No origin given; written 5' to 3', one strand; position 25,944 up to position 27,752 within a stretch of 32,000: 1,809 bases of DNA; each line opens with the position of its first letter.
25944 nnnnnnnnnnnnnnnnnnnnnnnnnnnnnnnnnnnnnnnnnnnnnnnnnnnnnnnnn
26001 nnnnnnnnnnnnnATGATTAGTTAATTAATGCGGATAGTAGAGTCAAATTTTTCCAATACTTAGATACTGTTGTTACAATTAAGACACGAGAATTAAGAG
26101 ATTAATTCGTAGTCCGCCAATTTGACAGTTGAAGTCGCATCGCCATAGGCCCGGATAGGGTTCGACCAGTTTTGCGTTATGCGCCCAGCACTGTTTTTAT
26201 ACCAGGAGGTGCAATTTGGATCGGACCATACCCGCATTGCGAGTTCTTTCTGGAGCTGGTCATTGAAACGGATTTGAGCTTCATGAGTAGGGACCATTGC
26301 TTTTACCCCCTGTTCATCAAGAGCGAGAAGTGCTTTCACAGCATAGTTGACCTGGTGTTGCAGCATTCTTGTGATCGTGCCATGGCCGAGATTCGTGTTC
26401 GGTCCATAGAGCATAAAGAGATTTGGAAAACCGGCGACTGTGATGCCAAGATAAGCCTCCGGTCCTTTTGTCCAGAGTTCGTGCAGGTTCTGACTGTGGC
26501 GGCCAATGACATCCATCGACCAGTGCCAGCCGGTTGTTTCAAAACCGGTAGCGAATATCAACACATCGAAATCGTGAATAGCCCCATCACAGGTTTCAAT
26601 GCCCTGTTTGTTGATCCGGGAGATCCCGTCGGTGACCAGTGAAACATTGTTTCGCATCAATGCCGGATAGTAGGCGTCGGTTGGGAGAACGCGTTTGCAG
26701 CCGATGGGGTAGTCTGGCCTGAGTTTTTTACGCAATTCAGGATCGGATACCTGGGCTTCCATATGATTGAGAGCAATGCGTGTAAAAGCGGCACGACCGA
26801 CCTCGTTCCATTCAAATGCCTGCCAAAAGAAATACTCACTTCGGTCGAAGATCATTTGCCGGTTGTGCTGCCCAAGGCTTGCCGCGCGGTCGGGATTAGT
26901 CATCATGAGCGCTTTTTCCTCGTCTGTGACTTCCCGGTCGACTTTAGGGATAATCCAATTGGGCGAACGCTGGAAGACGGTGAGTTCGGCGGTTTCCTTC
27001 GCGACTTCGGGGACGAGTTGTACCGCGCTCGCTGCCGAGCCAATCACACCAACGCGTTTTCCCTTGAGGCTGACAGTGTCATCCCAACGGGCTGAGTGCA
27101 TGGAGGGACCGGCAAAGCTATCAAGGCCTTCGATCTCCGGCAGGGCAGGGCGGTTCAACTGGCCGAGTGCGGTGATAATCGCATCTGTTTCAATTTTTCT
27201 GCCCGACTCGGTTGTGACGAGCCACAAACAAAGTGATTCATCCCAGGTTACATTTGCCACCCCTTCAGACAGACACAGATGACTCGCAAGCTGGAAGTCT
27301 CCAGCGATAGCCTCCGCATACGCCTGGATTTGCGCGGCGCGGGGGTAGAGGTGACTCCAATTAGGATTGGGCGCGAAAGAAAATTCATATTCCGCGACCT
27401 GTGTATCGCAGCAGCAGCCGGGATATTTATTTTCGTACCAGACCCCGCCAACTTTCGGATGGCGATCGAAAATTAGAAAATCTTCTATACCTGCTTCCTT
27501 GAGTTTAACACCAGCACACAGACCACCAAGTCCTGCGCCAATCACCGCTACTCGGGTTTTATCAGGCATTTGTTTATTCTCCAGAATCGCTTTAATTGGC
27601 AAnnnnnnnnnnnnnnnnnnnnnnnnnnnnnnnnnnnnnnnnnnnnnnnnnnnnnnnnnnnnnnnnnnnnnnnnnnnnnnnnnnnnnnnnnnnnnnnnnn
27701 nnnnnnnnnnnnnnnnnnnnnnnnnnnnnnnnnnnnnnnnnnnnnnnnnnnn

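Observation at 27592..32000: Three tandem paralogues of a PhyH-like dioxygenase fused to a HEAT-repeat solenoid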

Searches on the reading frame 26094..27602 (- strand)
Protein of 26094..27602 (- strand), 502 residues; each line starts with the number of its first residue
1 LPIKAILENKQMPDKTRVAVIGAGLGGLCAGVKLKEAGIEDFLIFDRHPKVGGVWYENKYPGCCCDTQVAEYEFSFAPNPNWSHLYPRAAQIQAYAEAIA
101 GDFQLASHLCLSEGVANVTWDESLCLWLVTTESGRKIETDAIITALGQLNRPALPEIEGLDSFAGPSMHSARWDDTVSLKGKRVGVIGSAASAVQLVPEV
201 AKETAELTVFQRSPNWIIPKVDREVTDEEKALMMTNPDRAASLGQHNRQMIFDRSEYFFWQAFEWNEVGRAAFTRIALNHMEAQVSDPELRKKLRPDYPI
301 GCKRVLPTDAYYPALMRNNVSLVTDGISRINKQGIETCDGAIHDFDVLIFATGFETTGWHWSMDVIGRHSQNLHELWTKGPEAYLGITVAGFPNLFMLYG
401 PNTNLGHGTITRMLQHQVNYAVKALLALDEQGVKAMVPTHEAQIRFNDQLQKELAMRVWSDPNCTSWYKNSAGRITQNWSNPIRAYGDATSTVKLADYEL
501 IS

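Call 5: search_protein_families(library=pfam, proteins=[window:26094-27602:-], max_evalue=0.001)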
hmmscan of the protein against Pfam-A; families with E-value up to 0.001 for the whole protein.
window:26094-27602:- (502 aa): 5 families
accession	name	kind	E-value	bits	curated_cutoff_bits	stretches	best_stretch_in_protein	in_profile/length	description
PF13738.12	Pyr_redox_3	-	1.2e-17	64.6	30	1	20-217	2-200/305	Pyridine nucleotide-disulphide oxidoreductase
PF00743.25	FMO-like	-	7.9e-14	51.4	22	1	16-222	2-224/532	Flavin-binding monooxygenase-like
PF13450.12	NAD_binding_8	-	4.2e-11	43.4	21.9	1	20-86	1-65/68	NAD(P)-binding Rossmann-like domain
PF07992.20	Pyr_redox_2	-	7.7e-11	42.4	26.1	1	17-232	2-192/291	Pyridine nucleotide-disulphide oxidoreductase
PF13434.12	Lys_Orn_oxgnase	-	0.00026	20.7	21.3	0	104-216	107-225/339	L-lysine 6-monooxygenase/L-ornithine 5-monooxygenase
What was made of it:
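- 26094..27569 (-): Type I Baeyer-Villiger-type flavin monooxygenase (491 aa), 22 nt downstream of paralogue 1 on the same strand. Pfam FMO-like/Pyr_redox_3 (call 5).
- On Type I Baeyer-Villiger monooxygenase (the downstream neighbour, window 26094-27569): Pfam FMO-like scores 51 bits and Pyr_redox_3 scores 65 bits (call 5).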

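Call 36: search_protein_families(library=ncbifam, proteins=[window:26094-27602:-], max_evalue=0.001)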
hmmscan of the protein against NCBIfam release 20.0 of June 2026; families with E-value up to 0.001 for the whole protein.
window:26094-27602:- (502 aa): 17 families
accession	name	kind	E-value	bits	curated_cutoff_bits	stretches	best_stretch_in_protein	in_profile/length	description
NF045818.1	Neo-PentlctneDsynPtlE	equivalog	2.8e-62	210.7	1100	2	7-225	40-270/587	neopentalenolactone/pentalenolactone D synthase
NF040505.1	ArsO_flavin_mono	equivalog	2.4e-25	89.7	425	1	18-226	3-205/346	ArsO family NAD(P)H-dependent flavin-containing monooxygenase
NF058570.1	trimeth_mono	equivalog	2e-11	43.7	675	1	86-205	94-218/443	trimethylamine monooxygenase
NF009409.0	PRK12770.1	subfamily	8.1e-08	31.7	343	1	8-54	11-56/360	putative glutamate synthase subunit beta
TIGR04018.1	Bthiol_YpdA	hypoth_equivalog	1.3e-07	30.8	339.9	1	18-225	2-203/316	YpdA family putative bacillithiol disulfide reductase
TIGR01318.1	gltD_gamma_fam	subfamily_domain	3.1e-07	29.3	482.95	1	13-54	139-179/467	glutamate synthase, small subunit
TIGR04046.1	MSMEG_0569_nitr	hypoth_equivalog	2.8e-06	26.6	498.35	1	17-199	2-179/400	MSMEG_0569 family flavin-dependent oxidoreductase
TIGR01292.1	TRX_reduct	equivalog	9.9e-06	24.6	343.45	0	115-212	79-172/300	thioredoxin-disulfide reductase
TIGR01316.1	gltA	equivalog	1.3e-05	24.2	471.75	0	8-56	126-173/449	NADPH-dependent glutamate synthase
NF009410.0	PRK12771.1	subfamily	4e-05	22.4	516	0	13-54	136-176/566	NAD(P)-binding protein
NF009451.0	PRK12809.1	equivalog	4.4e-05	21.9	1154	1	10-54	305-348/639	formate-dependent uric acid utilization protein YgfT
NF009408.0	PRK12769.1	equivalog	5e-05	21.6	1003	1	14-54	326-365/659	formate-dependent uric acid utilization protein AegA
TIGR02734.1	crtI_fam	subfamily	0.00014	20.7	238.1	1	18-66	1-48/504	phytoene desaturase family protein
TIGR02053.1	MerA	equivalog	0.00028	20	454.45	0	130-228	120-213/465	mercury(II) reductase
NF010311.1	PRK13748.1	subfamily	0.00035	19.5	600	0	109-213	203-301/560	mercury(II) reductase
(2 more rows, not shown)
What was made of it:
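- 26094..27569 (-): Best NCBIfam match is PtlE, a BVMO, below cutoff (call 36).
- On Type I Baeyer-Villiger monooxygenase (the downstream neighbour, window 26094-27569): The match to the PtlE equivalog is below cutoff, at 211 against 1100 bits (call 36).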
